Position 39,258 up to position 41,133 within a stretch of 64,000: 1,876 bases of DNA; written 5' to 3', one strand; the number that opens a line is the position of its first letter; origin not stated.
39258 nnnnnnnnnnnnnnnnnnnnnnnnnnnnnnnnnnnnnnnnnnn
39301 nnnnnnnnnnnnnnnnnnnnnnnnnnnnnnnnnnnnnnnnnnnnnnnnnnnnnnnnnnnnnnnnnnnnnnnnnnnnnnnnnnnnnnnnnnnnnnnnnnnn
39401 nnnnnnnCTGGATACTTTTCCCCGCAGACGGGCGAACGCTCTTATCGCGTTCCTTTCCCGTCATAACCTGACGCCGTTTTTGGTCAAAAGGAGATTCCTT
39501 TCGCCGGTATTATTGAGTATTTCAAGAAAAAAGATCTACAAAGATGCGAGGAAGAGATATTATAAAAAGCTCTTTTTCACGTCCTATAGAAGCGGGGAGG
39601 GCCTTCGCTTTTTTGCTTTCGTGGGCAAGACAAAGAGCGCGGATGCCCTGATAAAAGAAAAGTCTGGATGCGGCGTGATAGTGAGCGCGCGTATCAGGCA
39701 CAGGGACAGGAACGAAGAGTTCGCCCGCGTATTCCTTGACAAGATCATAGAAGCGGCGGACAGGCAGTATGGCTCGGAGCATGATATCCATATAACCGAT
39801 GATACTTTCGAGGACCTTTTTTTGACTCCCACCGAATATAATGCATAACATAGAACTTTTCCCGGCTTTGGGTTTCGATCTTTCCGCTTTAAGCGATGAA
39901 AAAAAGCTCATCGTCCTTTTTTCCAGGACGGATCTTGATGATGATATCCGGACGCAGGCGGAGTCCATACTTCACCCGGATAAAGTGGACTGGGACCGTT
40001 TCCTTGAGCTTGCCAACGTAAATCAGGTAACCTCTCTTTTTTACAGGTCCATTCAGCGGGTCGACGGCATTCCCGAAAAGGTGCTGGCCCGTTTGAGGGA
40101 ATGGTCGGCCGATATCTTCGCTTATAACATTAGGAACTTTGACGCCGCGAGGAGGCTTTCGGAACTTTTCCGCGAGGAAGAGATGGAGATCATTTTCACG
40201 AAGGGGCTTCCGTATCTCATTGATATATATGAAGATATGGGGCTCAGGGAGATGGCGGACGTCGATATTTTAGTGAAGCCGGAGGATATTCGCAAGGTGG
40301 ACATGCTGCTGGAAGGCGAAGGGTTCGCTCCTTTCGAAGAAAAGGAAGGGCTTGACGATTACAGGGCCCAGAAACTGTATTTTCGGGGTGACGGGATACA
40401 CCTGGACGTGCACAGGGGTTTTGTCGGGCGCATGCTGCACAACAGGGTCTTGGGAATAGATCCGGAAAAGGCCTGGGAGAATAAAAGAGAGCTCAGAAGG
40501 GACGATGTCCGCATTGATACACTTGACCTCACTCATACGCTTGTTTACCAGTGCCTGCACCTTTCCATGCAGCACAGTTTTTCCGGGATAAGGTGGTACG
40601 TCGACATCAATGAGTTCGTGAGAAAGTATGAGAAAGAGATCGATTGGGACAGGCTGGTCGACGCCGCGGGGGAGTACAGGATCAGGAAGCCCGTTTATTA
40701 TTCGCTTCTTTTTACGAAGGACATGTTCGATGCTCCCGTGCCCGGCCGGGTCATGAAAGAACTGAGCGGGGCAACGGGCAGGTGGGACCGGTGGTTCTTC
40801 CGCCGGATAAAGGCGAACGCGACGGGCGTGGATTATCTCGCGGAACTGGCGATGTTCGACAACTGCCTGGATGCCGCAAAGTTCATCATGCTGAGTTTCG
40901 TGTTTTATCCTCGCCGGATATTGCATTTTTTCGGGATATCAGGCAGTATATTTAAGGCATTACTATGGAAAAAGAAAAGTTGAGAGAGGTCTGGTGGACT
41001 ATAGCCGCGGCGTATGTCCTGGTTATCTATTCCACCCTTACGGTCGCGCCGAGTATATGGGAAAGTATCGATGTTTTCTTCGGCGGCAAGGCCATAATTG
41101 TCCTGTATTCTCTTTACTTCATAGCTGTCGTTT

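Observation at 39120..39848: Sec11/SipW-type signal peptidase dedicated to the cassette; precursor carries an AQA motif without a hydrophobic signal core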

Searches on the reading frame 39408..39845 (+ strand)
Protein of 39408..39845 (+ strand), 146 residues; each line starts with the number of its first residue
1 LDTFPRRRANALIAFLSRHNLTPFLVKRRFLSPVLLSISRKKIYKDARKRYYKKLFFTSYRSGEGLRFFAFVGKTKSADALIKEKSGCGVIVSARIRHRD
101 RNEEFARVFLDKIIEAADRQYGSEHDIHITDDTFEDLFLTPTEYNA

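Call 62: search_solved_structures(query=A8, max_evalue=10, show_alignments=2)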
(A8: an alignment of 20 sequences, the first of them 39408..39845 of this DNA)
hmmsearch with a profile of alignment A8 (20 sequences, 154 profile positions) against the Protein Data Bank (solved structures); distinct sequences matched with E-value up to 10: 0.

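Call 66: predict_structure(alignment_id=A8)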
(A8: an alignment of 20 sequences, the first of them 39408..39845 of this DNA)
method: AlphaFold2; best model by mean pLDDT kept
length: 146 residues; sequences in the alignment: 20
mean_pLDDT: 83.1   pTM: 0.67
mean pLDDT of the five models: 83.1, 82.3, 81.9, 81.4, 80.8
residues with pLDDT >= 90: 60; 70-90: 63; 50-70: 17; < 50: 6
segments of 3 or more residues with pLDDT < 50: 142-146
pLDDT, mean of each block of 10 residues (from residue 1): 76 72 66 74 83 93 96 95 93 92 91 95 90 73 45
secondary structure, 60 per line:
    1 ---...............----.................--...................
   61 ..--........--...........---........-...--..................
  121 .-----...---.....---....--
elements in order: H4-18 H23-39 H42-54 E55-62 E65-72 E75-85 E89-96 H103-121 E127-129 H133-137 H141-144
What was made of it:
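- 39408..39845 (+): C-terminal ~145-aa extension: three helices plus a degenerate, truncated GNAT-like alpha/beta core. The near-invariant I-R-x-R-D-R-N motif is aa 192-198, coordinates 39693-39713. Domain model mean pLDDT 83 (call 66).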

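Call 68: fold_search(model_id=the predicted structure, library=pdb)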
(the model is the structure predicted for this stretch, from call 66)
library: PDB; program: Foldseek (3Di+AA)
matches with E <= 10: 891; with E <= 0.001: 0
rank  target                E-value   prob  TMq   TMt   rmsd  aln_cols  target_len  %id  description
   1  8yv7_A                3.3e-02  0.89  0.36  0.33  14.9       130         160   18  X-ray structure of Thialysine N-epsilon-acetyltransferase from Caenorhabditis elegans (released 2025-04-02)
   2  9obo_C                5.8e-02  0.69  0.36  0.09  23.6       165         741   13  Crystal structure of Mycobacterium tuberculosis isocitrate lyase 2 fixed in the apo form with disulfide bonds (released 2026-03-18)
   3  6b3b                  8.4e-02  0.66  0.25  0.08   5.6        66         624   12  AprA Methyltransferase 1 - GNAT in complex with Mn2+ , SAM, and Malonate (released 2017-11-15)
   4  1y9k_D                1.0e-01  0.99  0.38  0.37   3.9        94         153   12  IAA acetyltransferase from Bacillus cereus ATCC 14579 (released 2005-02-01)
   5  4mj8_B                1.0e-01  0.90  0.37  0.33   9.8        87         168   13  Crystal structure of spermidine N-acetyltransferase from Vibrio cholerae in complex with polyamine (released 2013-09-25)
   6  6z00_A                1.0e-01  0.60  0.29  0.28  11.7       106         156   12  Arabidopsis thaliana Naa50 in complex with bisubstrate analogue CoA-Ac-MVNAL (released 2020-12-30)
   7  4zsx_B                1.1e-01  0.38  0.23  0.14  11.2       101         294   17  Structure of a fusion protein with a helix linker, 2ARH-3-3KAW-2.0 (released 2015-08-19)
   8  5jq4_B                1.1e-01  0.99  0.37  0.37   3.1       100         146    9  Structure of a GNAT acetyltransferase SACOL1063 from Staphylococcus aureus (released 2016-06-29)
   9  5ix3                  1.2e-01  0.99  0.39  0.35   2.6        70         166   13  Crystal structure of N-acetyltransferase from Staphylococcus aureus. (released 2017-04-05)
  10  5f47_B                1.2e-01  0.90  0.38  0.36   4.1        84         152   10  Crystal structure of an aminoglycoside acetyltransferase meta-AAC0020 from an uncultured soil metagenomic sample in co (released 2015-12-30)
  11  5z6n_B                1.3e-01  0.99  0.40  0.40   2.3        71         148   14  Crystal structure of Escherichia coli ElaA (released 2019-01-30)
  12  4zsx_A                1.3e-01  0.44  0.26  0.15  10.4        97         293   14  Structure of a fusion protein with a helix linker, 2ARH-3-3KAW-2.0 (released 2015-08-19)
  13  4jjx_A                1.4e-01  0.92  0.39  0.33  10.3        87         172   15  Dodecameric structure of spermidine N-acetyltransferase SpeG from Vibrio cholerae O1 biovar eltor (released 2013-04-03)
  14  2k5t_MODEL_1_A        1.4e-01  0.84  0.33  0.37   9.1        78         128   12  Solution NMR Structure of Putative N-Acetyl Transferase YhhK from E. coli Bound to Coenzyme A: Northeast Struc (released 2008-07-22)
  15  3mgd_B                1.4e-01  0.57  0.35  0.34  11.9       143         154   13  Crystal Structure of predicted acetyltransferase with acetyl-CoA from Clostridium acetobutylicum at the resolution 1.9 (released 2010-04-28)
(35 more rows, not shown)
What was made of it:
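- On GNAT acyltransferase (C-terminal domain): Most of the Foldseek top hits are GNATs (probability up to 0.99, rmsd 2.3-3.9 A over 70-105 columns), but E is 0.03-0.3 and TM about 0.4 (call 68).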

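Call 69: search_protein_families(library=pfam, proteins=[window:39408-39845:+], max_evalue=10)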
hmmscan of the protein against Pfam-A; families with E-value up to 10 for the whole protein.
window:39408-39845:+ (146 aa): 2 families
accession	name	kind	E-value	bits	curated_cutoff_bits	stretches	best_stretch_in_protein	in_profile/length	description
PF18539.7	DUF5625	-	0.1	13.3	26.9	1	49-134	23-97/131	Domain of unknown function (DUF5625)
PF01840.22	TCL1_MTCP1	-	0.28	11.3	25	1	31-59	12-40/116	TCL1/MTCP1 family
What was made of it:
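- Tried and rejected: A profile of the C-terminal domain alone found nothing in PDB sequences (call 62), and Pfam found nothing for it (call 69).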

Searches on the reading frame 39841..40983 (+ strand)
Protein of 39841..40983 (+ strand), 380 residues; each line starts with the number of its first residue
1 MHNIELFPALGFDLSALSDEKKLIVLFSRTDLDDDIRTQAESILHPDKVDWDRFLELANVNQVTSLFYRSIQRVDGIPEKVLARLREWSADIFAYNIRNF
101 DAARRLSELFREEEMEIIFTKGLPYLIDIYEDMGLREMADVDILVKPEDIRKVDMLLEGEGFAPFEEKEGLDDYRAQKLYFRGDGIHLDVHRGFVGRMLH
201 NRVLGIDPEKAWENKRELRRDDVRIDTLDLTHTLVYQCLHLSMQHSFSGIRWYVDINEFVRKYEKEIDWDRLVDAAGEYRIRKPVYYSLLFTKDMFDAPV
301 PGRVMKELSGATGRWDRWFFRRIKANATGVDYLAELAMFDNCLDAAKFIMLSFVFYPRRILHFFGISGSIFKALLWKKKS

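Call 3: search_protein_families(library=ncbifam, proteins=[window:39841-40983:+], max_evalue=0.01)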
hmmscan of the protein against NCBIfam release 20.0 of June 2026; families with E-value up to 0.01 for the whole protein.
window:39841-40983:+ (380 aa): 0 families

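Call 4: search_protein_families(library=pfam, proteins=[window:39841-40983:+], max_evalue=0.01)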
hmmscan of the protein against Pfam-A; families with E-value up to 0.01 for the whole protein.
window:39841-40983:+ (380 aa): 1 family
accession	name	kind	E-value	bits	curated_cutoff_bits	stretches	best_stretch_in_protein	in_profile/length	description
PF14907.12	NTP_transf_5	-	2.4e-51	175.2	31.2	1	48-297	2-249/249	Uncharacterised nucleotidyltransferase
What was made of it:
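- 39841..40983 (+): NTP_transf_5 nucleotidyltransferase-family protein. Its start overlaps the peptidase stop by 8 nt. Pfam PF14907 E 2.4e-51 (call 4).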
